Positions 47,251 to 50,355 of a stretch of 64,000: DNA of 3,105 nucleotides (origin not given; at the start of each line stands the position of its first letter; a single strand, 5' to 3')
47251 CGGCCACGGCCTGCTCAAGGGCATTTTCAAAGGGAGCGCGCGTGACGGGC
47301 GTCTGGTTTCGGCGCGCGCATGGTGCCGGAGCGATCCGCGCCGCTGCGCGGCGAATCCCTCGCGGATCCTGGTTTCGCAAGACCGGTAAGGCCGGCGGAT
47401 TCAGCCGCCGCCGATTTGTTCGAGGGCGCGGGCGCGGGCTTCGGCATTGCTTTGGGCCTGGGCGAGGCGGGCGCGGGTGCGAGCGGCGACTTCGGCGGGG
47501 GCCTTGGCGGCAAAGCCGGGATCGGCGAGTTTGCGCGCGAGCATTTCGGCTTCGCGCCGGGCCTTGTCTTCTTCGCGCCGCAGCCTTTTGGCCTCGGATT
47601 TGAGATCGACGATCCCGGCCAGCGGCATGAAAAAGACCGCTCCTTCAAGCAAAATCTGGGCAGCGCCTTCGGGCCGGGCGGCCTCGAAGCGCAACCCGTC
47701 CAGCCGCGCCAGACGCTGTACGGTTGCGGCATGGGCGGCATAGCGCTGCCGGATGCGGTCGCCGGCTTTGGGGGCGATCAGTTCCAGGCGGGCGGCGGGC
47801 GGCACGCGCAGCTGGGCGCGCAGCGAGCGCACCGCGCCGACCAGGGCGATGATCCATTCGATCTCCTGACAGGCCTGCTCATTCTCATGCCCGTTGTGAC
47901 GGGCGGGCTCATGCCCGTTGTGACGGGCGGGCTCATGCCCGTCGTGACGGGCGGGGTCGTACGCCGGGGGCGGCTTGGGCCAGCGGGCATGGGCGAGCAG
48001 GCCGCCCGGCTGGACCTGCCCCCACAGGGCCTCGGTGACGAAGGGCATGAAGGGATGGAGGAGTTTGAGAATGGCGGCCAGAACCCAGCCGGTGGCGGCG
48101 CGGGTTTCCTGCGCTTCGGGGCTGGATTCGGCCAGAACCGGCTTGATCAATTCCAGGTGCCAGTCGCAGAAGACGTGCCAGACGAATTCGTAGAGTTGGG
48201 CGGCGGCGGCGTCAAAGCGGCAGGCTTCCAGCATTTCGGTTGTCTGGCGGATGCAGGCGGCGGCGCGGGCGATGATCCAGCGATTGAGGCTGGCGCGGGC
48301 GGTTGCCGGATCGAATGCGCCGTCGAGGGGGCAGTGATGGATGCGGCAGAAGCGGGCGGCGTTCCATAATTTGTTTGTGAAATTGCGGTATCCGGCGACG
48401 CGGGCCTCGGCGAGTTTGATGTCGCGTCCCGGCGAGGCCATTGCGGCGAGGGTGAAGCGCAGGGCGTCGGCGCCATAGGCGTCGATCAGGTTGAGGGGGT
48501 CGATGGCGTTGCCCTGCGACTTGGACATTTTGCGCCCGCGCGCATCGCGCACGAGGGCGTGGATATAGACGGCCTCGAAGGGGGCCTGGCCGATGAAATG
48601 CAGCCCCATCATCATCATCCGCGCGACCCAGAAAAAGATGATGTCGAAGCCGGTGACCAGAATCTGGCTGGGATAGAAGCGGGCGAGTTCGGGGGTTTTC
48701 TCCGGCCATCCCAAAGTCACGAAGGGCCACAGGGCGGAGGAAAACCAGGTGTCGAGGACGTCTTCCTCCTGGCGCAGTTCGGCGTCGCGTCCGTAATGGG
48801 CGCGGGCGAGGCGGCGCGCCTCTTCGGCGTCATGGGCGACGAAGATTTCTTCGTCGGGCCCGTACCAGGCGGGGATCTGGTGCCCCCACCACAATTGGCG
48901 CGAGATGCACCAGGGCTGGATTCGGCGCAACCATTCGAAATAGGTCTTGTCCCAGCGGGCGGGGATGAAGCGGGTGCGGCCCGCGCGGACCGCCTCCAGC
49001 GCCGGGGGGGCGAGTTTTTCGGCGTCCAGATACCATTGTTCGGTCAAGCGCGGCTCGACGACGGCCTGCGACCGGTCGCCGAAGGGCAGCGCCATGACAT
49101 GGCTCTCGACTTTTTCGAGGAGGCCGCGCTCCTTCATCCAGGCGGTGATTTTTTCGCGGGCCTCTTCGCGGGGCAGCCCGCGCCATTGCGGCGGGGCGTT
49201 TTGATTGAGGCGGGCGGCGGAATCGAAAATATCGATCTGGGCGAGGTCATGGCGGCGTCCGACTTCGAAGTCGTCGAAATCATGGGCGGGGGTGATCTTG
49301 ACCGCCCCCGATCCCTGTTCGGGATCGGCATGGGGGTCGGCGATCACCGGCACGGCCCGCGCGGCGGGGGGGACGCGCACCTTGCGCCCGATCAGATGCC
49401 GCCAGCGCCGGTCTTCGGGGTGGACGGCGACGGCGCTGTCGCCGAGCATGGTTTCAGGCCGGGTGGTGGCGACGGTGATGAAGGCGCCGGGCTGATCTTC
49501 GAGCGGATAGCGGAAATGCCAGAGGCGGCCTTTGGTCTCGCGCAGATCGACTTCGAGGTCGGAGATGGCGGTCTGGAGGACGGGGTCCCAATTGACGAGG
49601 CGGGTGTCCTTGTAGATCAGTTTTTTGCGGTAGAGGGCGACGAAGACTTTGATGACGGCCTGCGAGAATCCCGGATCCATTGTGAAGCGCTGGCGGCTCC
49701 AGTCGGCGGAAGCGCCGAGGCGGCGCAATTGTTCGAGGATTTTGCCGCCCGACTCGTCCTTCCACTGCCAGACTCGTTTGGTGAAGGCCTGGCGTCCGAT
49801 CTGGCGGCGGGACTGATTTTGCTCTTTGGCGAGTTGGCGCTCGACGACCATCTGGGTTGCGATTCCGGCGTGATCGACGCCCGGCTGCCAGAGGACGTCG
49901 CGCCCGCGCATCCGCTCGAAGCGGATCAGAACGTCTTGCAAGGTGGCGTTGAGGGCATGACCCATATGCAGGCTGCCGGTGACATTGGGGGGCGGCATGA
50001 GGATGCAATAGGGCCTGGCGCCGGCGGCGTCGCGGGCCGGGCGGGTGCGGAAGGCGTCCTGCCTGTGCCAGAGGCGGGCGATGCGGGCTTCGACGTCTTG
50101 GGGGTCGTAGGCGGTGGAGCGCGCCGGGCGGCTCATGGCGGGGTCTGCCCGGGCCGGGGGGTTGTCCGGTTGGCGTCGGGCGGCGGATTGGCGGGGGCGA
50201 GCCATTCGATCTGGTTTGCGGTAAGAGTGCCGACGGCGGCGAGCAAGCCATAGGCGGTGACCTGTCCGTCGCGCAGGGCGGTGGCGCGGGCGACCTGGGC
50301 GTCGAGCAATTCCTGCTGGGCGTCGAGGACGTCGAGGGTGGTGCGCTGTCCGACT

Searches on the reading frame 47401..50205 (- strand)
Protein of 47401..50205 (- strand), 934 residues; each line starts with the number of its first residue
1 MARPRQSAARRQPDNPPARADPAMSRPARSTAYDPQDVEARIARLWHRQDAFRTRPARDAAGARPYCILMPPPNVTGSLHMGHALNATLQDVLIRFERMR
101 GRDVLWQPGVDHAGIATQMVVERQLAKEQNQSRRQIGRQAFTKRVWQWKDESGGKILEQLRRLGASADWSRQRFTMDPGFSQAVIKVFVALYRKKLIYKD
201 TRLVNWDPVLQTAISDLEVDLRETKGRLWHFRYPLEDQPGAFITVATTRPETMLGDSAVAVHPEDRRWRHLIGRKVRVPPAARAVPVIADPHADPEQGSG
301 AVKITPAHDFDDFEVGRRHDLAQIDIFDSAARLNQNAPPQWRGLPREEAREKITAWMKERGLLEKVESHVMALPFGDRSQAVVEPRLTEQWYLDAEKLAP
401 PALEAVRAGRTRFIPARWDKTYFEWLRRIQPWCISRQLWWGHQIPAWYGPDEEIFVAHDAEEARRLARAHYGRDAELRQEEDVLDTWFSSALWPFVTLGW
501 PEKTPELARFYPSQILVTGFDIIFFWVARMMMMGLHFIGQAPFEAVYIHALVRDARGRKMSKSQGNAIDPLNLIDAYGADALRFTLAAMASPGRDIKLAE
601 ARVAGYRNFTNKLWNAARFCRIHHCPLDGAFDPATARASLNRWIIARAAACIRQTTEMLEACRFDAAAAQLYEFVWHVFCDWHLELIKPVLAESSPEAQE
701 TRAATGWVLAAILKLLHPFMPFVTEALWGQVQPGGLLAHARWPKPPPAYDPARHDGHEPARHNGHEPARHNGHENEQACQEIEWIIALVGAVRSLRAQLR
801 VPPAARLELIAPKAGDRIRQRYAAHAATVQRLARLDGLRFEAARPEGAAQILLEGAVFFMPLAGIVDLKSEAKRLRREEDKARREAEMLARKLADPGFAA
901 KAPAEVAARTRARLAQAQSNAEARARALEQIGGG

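Call 37: search_protein_families(library=ncbifam, proteins=[window:47401-50205:-], max_evalue=0.00001)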
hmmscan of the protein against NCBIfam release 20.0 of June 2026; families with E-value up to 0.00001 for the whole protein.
window:47401-50205:- (934 aa): 16 families
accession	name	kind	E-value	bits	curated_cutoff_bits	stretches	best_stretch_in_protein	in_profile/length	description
NF004349.1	PRK05729.1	equivalog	0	1196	704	1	31-923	2-855/860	valine--tRNA ligase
TIGR00422.1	valS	equivalog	0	1017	612.1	1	31-912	3-860/863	valine--tRNA ligase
NF011492.0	PRK14900.1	equivalog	0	1016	1783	1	30-918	10-880/1044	valine--tRNA ligase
NF009687.0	PRK13208.1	equivalog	8e-163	543.5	738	1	30-847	7-795/801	valine--tRNA ligase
TIGR00392.1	ileS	equivalog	6.3e-101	338.9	621.4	2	284-732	310-790/861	isoleucine--tRNA ligase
NF000540.1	alt_ValS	exception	4.4e-95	319.3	900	1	37-746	8-757/827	valine--tRNA ligase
NF008957.0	PRK12300.1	subfamily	9.4e-51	172.8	677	2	34-265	5-240/946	leucine--tRNA ligase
NF000258.1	MupB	exception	3.2e-45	154.4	1900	2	476-727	505-759/1033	mupirocin-resistant isoleucine--tRNA ligase MupB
TIGR00396.1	leuS_bact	equivalog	1.3e-44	152.6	548.4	2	33-233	1-179/843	leucine--tRNA ligase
NF040702.1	ileS_w_GNAT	exception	5.9e-43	146.7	1999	2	282-732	490-957/1100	isoleucine--tRNA ligase, N-acetyltransferase domain-containing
TIGR00395.1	leuS_arch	equivalog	4.5e-40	137.5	648.5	2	37-264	2-233/938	leucine--tRNA ligase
NF000257.1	MupA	exception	6.2e-35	120.2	1900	2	478-727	503-757/1024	mupirocin-resistant isoleucine--tRNA ligase MupA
TIGR00398.1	metG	equivalog_domain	1.9e-24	86.3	336.35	1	383-727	176-497/530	methionine--tRNA ligase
NF008900.0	PRK12267.1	equivalog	3.7e-22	78.6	598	1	481-730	222-475/648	methionine--tRNA ligase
NF001100.0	PRK00133.1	equivalog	3e-18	65.7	587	1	379-732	178-503/676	methionine--tRNA ligase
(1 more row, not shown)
